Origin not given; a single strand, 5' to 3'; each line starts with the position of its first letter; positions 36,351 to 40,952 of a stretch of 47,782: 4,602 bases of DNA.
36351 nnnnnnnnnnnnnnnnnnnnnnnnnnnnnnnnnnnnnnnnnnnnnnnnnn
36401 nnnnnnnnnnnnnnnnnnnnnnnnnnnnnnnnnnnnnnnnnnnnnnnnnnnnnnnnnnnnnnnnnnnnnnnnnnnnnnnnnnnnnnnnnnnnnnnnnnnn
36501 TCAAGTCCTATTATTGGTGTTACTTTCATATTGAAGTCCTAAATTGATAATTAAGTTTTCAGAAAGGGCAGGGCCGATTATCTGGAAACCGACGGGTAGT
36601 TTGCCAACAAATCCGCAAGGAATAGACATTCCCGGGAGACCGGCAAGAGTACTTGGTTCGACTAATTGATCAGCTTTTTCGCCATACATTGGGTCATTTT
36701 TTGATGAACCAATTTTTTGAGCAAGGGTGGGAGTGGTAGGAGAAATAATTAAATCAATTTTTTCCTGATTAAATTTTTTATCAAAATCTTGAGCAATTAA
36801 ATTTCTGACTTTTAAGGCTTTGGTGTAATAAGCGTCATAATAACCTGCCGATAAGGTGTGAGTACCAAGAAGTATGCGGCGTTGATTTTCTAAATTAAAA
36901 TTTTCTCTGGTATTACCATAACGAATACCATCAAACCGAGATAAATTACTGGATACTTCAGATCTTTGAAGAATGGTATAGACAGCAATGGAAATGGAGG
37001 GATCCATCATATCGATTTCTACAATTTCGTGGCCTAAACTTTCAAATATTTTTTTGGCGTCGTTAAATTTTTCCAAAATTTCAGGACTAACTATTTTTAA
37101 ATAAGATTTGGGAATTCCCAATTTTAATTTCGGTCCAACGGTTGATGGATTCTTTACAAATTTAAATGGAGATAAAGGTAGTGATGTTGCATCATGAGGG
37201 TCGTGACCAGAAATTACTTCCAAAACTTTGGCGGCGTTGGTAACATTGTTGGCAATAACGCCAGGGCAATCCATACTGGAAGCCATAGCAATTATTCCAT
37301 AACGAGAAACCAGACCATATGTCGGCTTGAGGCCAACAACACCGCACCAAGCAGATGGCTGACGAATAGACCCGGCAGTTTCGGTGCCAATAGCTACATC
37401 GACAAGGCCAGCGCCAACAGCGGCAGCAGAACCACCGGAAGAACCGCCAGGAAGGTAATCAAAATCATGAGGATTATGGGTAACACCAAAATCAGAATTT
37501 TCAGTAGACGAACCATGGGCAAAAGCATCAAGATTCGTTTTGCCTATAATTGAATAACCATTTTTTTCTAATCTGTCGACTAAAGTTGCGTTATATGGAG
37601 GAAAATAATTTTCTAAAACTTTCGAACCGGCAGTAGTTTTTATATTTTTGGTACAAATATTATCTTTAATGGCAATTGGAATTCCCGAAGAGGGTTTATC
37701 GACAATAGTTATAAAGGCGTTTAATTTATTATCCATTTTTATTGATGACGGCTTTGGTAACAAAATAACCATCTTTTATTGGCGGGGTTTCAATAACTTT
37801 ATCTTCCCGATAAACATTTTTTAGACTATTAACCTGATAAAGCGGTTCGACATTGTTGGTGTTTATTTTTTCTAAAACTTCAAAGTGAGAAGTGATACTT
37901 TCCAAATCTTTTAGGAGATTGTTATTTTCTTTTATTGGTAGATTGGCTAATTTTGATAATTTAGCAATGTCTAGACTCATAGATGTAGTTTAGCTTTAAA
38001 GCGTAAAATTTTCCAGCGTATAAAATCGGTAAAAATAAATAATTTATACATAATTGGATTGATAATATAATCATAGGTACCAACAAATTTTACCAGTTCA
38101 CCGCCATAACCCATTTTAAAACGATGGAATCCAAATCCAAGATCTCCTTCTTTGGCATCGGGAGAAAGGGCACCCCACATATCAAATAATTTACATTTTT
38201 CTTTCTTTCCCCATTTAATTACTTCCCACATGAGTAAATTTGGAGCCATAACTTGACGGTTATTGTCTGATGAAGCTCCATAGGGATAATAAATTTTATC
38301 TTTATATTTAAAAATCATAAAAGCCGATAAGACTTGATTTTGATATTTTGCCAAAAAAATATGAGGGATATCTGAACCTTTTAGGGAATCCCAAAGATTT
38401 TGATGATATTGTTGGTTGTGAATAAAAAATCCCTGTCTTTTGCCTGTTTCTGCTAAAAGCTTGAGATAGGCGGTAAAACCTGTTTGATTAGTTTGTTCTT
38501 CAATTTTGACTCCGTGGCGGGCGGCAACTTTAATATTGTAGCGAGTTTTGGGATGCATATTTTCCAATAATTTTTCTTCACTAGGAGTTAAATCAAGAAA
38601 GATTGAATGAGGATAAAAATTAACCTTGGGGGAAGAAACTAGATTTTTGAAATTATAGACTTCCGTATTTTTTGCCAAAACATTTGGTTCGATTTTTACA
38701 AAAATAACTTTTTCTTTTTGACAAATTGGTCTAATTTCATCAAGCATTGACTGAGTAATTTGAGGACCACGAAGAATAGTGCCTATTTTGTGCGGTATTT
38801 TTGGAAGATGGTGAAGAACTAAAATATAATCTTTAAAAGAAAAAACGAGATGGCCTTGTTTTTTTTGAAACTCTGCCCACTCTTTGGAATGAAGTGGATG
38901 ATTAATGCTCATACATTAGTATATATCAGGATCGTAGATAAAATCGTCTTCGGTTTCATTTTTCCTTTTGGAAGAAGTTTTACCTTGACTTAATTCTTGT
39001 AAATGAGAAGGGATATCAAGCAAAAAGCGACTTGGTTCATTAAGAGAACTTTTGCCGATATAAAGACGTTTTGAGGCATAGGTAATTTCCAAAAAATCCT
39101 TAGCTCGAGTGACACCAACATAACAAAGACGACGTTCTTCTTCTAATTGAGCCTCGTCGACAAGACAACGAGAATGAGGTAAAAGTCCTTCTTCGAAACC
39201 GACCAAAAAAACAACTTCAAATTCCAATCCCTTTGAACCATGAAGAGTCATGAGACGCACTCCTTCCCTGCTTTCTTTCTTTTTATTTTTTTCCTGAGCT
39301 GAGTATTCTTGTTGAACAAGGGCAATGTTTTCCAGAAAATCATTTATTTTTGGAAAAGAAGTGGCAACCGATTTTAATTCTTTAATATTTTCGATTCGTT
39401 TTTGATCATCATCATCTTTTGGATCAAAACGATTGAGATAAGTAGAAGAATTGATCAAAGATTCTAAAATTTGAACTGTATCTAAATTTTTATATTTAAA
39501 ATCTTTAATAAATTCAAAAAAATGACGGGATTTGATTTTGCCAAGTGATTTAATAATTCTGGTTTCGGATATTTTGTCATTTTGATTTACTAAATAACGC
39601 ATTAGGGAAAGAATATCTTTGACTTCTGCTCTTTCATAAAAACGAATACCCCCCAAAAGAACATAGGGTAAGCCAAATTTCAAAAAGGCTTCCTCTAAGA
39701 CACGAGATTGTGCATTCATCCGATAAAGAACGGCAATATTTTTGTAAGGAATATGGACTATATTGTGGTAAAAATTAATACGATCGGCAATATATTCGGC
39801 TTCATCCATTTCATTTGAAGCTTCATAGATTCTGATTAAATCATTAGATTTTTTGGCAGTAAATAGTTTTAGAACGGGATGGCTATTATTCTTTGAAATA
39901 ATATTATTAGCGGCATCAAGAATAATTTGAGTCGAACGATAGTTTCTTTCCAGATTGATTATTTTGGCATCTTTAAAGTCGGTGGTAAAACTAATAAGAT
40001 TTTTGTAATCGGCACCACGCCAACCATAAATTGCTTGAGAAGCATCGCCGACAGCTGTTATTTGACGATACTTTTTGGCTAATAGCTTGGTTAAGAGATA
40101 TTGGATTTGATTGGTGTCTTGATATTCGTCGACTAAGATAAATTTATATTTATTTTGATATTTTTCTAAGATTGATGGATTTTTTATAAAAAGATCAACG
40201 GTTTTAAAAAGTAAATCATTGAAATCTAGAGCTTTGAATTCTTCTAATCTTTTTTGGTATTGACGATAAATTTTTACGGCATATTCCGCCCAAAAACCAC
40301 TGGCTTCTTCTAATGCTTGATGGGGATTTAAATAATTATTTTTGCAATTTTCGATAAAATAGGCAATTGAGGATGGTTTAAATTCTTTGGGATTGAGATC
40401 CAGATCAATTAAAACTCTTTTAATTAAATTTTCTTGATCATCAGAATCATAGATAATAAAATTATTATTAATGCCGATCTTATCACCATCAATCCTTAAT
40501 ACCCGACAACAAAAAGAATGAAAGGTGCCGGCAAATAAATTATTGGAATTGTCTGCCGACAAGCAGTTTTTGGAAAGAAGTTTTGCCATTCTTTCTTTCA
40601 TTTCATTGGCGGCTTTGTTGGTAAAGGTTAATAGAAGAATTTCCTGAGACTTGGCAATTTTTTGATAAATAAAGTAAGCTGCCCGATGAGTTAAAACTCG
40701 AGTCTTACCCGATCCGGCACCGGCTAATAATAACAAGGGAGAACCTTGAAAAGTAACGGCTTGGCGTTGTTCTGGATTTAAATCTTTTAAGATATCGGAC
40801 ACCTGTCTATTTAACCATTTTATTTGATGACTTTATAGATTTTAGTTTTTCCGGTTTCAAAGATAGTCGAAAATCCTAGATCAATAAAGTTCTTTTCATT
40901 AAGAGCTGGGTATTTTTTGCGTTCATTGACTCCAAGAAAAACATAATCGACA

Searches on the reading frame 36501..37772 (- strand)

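Call 48: search_protein_families(library=pfam, proteins=[window:36501-37772:-], max_evalue=0.0001)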
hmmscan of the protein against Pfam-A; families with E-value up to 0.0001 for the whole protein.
window:36501-37772:- (423 aa): 1 family
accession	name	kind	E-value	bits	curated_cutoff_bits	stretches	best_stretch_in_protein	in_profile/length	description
PF01425.27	Amidase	-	1.7e-116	390.4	27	1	26-408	45-444/445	Amidase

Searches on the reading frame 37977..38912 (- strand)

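Call 4: search_protein_families(library=pfam, proteins=[window:37977-38912:-], max_evalue=0.01)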
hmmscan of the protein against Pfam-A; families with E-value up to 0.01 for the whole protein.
window:37977-38912:- (311 aa): 2 families
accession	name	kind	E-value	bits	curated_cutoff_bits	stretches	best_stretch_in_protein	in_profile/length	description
PF02388.22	FemAB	-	6.2e-29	101.5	24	2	188-292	300-401/406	FemAB family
PF13480.13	Acetyltransf_6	-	2.2e-10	41.3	22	1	123-247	3-136/143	Acetyltransferase (GNAT) domain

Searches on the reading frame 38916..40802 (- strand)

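Call 4: search_protein_families(library=pfam, proteins=[window:38916-40802:-], max_evalue=0.01)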
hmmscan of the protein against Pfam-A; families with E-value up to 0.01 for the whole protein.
window:38916-40802:- (628 aa): 7 families
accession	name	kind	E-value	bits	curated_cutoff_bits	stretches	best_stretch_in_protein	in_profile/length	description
PF00580.27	UvrD-helicase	-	8e-89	298.4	23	1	8-277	1-271/271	UvrD/REP helicase N-terminal domain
PF13361.12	UvrD_C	-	2.2e-58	198.8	25.6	2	282-443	1-162/350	UvrD-like helicase C-terminal domain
PF13245.12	AAA_19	-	2.6e-24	86.4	25.1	1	12-260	1-132/134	AAA domain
PF13538.12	UvrD_C_2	-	9.4e-08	32.2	27.4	1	515-569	2-47/52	UvrD-like helicase C-terminal domain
PF01443.25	Viral_helicase1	-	7.4e-07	29.6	21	0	509-573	178-226/228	Viral superfamily 1 RNA helicase core domain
PF13604.12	AAA_30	-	1.7e-06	28.3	27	1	8-72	2-66/191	AAA domain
PF00270.35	DEAD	-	0.009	16.2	26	0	12-78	4-71/167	DEAD/DEAH box helicase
